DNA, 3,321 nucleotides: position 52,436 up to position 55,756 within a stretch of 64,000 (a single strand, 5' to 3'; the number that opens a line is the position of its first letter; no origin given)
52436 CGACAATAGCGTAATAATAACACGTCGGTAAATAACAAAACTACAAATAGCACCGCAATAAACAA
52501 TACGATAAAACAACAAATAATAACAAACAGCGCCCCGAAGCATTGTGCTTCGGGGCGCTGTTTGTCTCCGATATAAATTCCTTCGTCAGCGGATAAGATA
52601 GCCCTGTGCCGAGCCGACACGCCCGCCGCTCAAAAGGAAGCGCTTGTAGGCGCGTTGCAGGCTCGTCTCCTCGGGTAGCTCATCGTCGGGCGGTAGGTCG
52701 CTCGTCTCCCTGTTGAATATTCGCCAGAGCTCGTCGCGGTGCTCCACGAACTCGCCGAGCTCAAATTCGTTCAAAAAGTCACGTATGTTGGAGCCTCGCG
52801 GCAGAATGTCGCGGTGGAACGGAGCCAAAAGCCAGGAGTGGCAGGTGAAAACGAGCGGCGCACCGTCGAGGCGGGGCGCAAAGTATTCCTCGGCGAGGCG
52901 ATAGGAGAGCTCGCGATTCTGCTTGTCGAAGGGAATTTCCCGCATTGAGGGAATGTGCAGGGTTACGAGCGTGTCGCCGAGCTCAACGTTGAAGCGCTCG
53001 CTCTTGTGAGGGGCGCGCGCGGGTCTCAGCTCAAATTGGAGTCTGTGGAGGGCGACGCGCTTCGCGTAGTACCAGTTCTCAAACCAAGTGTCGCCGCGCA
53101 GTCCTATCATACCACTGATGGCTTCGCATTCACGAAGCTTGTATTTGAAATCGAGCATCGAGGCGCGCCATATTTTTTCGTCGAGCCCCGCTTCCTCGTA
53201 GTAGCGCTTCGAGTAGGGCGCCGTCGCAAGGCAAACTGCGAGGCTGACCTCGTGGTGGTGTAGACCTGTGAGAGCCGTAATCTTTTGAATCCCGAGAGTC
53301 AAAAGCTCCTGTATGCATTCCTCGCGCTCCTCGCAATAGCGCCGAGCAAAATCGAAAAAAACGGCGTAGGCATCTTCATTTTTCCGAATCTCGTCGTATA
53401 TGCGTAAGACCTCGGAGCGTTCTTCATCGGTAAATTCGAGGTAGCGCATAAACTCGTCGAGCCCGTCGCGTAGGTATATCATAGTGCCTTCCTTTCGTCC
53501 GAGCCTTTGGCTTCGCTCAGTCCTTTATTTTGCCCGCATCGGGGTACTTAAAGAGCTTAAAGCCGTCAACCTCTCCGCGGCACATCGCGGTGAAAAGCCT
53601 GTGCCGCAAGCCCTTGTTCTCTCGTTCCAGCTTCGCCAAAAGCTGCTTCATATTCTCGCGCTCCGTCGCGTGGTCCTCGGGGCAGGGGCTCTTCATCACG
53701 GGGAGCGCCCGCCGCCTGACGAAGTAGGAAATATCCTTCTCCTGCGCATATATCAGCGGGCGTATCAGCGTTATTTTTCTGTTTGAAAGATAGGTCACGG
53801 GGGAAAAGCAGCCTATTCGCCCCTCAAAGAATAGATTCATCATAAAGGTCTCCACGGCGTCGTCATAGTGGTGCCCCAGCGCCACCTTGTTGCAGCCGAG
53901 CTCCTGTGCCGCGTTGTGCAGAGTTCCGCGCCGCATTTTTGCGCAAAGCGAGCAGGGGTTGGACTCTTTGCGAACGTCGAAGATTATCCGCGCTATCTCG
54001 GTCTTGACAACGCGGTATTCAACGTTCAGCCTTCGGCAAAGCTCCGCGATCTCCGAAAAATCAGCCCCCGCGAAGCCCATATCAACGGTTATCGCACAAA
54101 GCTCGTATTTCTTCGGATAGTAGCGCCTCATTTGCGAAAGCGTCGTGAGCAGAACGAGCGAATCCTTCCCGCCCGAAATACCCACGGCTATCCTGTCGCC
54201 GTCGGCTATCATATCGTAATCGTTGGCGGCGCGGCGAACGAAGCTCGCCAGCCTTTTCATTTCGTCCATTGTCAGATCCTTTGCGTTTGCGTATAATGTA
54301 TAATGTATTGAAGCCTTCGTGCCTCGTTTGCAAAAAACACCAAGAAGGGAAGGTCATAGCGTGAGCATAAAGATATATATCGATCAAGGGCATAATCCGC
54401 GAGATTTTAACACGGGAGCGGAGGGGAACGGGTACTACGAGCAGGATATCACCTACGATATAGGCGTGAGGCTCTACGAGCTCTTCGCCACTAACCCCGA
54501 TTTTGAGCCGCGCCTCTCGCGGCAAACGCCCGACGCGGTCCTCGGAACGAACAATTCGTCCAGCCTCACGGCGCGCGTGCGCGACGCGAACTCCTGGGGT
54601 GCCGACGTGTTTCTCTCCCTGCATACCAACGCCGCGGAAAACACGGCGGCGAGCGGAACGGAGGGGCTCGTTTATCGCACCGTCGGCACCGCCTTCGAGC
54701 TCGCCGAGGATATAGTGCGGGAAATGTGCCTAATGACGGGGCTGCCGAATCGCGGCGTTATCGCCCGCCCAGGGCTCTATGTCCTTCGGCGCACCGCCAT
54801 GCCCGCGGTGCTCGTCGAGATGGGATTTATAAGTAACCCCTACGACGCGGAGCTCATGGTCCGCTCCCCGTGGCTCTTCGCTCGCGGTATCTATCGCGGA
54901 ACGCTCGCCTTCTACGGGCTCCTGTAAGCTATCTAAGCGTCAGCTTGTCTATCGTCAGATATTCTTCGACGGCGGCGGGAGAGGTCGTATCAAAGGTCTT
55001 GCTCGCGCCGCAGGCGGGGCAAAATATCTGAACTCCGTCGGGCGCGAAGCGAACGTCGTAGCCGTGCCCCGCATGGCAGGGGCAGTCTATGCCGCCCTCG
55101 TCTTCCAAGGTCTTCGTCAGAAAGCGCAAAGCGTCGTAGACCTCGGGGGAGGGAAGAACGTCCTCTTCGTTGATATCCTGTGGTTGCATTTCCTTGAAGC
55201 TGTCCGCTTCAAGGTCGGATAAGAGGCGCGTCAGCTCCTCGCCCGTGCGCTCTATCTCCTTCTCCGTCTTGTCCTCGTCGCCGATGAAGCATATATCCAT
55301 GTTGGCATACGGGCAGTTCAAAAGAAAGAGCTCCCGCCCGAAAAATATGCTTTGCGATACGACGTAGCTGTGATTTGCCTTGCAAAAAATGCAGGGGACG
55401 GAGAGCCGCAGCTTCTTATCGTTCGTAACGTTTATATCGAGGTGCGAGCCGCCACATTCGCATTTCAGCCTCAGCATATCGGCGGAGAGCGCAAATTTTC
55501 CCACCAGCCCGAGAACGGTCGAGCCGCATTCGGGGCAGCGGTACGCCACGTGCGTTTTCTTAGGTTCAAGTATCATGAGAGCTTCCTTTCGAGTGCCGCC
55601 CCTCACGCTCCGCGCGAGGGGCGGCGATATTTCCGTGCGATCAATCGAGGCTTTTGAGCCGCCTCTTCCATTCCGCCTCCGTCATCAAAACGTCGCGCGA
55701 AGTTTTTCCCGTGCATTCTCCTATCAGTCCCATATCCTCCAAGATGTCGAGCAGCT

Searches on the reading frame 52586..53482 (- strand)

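Call 71: search_protein_families(library=pfam, proteins=[window:52586-53482:-], max_evalue=0.00001)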
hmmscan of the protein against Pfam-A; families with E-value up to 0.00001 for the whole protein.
window:52586-53482:- (298 aa): 2 families
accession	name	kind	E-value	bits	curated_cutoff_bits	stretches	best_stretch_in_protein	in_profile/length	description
PF18164.7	GNAT_C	-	1.3e-28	100.1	22.8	1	145-296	4-142/142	GNAT-like C-terminal domain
PF18082.7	NAT_N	-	9.2e-16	59.4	27.8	1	8-138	3-127/129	N-acyltransferase N-terminal domain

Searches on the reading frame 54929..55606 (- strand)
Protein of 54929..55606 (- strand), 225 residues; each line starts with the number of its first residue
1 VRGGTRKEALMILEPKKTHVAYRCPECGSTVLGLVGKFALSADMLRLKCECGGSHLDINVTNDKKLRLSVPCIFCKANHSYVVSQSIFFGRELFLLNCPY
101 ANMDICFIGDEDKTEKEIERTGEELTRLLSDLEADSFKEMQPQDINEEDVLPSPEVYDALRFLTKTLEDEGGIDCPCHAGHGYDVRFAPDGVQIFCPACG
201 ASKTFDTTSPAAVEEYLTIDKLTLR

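Call 3: search_protein_families(library=pfam, proteins=[window:54929-55606:-], max_evalue=0.01)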
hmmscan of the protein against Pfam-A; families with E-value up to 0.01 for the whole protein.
window:54929-55606:- (225 aa): 6 families
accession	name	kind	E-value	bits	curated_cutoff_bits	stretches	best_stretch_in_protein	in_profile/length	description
PF23165.1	zf-C2H2_FBX41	-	3.7e-05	23.6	24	0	21-30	2-11/30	F-box only protein 41 C2H2 zinc finger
PF07754.17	HVO_2753_ZBP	-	0.0002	21.5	33.2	0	13-32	8-27/46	Small zinc finger protein HVO_2753-like, Zn-binding pocket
PF23451.1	Zn_ribbon_PaaD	-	0.0017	18.4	27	0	18-30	11-23/53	PaaD zinc beta ribbon domain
PF13240.11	Zn_Ribbon_1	-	0.0047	17.1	25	0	195-202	15-22/23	zinc-ribbon domain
PF13248.11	Zn_ribbon_3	-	0.0057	16.5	27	0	193-201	16-24/26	zinc-ribbon domain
PF18073.7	Zn_ribbon_LapB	-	0.0068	16.5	25.7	0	22-36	1-15/28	Rubredoxin metal binding domain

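Call 4: search_protein_families(library=ncbifam, proteins=[window:54929-55606:-], max_evalue=0.01)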
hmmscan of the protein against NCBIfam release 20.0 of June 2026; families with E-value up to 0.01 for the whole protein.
window:54929-55606:- (225 aa): 2 families
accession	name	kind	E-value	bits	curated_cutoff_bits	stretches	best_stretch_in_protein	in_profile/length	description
NF011481.0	PRK14890.1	equivalog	0.00053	20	61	0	12-31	18-37/61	putative Zn-ribbon RNA-binding protein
NF011482.0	PRK14892.1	equivalog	0.0082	16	109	0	4-52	3-48/101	putative transcription elongation factor Elf1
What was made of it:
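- Domains: Pfam and NCBIfam above curated cut-offs (calls 3, 4).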

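Call 64: find_homologous_proteins(query=window:54932-55576:-, max_evalue=0.00001)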
Query seq(215 aa) (215 aa): 802 proteins with E <= 0.00001 among 1044 candidates; the best 120 are listed.
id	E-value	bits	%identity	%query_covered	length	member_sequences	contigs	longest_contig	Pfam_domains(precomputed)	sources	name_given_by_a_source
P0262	4.6e-141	486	97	100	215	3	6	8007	-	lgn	-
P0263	3.9e-115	401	80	100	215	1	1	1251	-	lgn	-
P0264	4.4e-105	368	71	100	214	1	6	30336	PF26408.2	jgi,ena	-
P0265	3.0e-103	362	67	100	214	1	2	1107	-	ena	-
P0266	3.6e-103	362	69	100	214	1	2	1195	-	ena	-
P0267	5.0e-103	361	70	100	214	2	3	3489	-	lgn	-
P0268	3.4e-101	355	69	100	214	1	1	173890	-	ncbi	-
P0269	7.5e-101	354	67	100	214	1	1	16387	-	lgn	-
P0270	2.8e-100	352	67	100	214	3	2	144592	-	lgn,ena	-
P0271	3.5e-100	352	68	100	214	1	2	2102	-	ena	-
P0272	8.2e-100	351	68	100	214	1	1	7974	-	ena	-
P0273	9.6e-100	351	67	100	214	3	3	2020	-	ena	-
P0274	3.4e-99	349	68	100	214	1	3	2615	-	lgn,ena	-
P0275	1.9e-98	346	67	100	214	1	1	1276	-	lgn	-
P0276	2.7e-98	346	67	100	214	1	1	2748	-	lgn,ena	-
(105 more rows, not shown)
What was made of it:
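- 54929..55606 (-): Conserved third gene of the cluster: a zinc-ribbon protein of about 215 aa with unknown function. The likely start is Met11, at 55576. More than 800 clusters, all unnamed (call 64).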

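Call 73: predict_structure(alignment_id=A2)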
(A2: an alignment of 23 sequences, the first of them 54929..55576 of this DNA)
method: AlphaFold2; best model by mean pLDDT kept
length: 215 residues; sequences in the alignment: 23
mean_pLDDT: 80.7   pTM: 0.59
mean pLDDT of the five models: 80.7, 79.3, 78.9, 77.3, 75.7
residues with pLDDT >= 90: 42; 70-90: 138; 50-70: 29; < 50: 6
segments of 3 or more residues with pLDDT < 50: 1-4
pLDDT, mean of each block of 10 residues (from residue 1): 59 90 78 82 90 84 86 80 82 87 91 88 80 58 70 86 86 80 87 77 71 87
secondary structure, 60 per line:
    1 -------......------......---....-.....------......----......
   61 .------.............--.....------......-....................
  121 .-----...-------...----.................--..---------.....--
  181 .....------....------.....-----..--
elements in order: E8-13 E20-25 H29-32 E34-38 E45-50 E55-61 E68-74 H75-80 E83-87 E94-99 H101-121 H144-160 E174-178 E181-185 E192-195 H202-206

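Call 76: fold_search(model_id=the predicted structure, library=pdb)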
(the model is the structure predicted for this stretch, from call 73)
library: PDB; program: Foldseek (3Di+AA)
matches with E <= 10: 438; with E <= 0.001: 0
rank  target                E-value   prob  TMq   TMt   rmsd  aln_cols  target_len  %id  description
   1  9f11_H                9.3e-02  0.16  0.13  0.06  13.7       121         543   12  CryoEM structure of the F plasmid relaxosome with oriT DNA ss-27_+3ds+4_+143 and TraI its TE mode, derived from ss-27_ (released 2025-06-04)
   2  9f10_H                2.3e-01  0.12  0.13  0.06  13.8       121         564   12  CryoEM structure of the F plasmid relaxosome with TraI in its TE mode, without accessory protein TraM. Derived from th (released 2025-06-04)
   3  9f12_H                2.9e-01  0.11  0.13  0.06  13.7       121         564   12  CryoEM structure of the F plasmid relaxosome with oriT DNA ss-27_-3ds-2_+143 and TraI its TE mode, derived from ss-27_ (released 2025-06-04)
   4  5j3t_A                3.6e-01  0.08  0.14  0.20  13.1       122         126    6  Crystal structure of S. pombe Dcp2:Dcp1:Edc1 mRNA decapping complex (released 2016-05-18)
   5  5j3q_A                3.9e-01  0.11  0.15  0.22  13.5       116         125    6  Crystal structure of S. pombe Dcp1:Edc1 mRNA decapping complex (released 2016-05-18)
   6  9f0y_H                5.2e-01  0.08  0.13  0.06  13.4       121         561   12  CryoEM structure of the F plasmid relaxosome with TraI in its TE mode, derived from the ss-27_+8ds+9_+143-R Locally-re (released 2025-06-04)
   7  9f0z_H                6.2e-01  0.08  0.13  0.06  13.8       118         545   12  CryoEM structure of the F plasmid relaxosome with truncated TraI1-863 in its TE mode, derived from the ss-27_+8ds+9_+1 (released 2025-06-04)
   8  6xri_C                7.0e-01  0.05  0.13  0.19  15.2       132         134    7  MSMEG_2027 domain-swapped dimer (released 2021-07-21)
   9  9tdx_A                7.9e-01  0.06  0.14  0.07  14.6       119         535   12  Structure of D81A-Fructofuranosidase from Purpureocilum lilacinum in complex with sucrose (released 2026-02-11)
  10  2qkm_G                8.4e-01  0.06  0.14  0.20  13.0       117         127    6  The crystal structure of fission yeast mRNA decapping enzyme Dcp1-Dcp2 complex (released 2008-04-15)
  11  9brv_A                8.4e-01  0.04  0.13  0.10  14.1       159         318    9  SARS-CoV-2 Papain-like Protease (PLpro) with Fragment 5 (released 2024-07-31)
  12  3k6y                  8.9e-01  0.06  0.13  0.13   8.9        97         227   11  Crystal structure of Rv3671c protease from M. tuberculosis, active form (released 2010-10-13)
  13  4l0j                  1.0e+00  0.06  0.13  0.13  13.8       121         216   13  Structure of a translocation signal domain mediating conjugative transfer by type IV secretion systems (released 2013-06-19)
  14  6xg3                  1.0e+00  0.05  0.14  0.11  13.8       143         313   11  The crystal structure of Papain-Like Protease of SARS CoV-2 , C111S mutant, at room temperature (released 2020-06-24)
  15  9y7h_A                1.0e+00  0.05  0.15  0.06  15.3       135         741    9  Gb1g2 crosslinked to PLCb3 (released 2026-02-18)
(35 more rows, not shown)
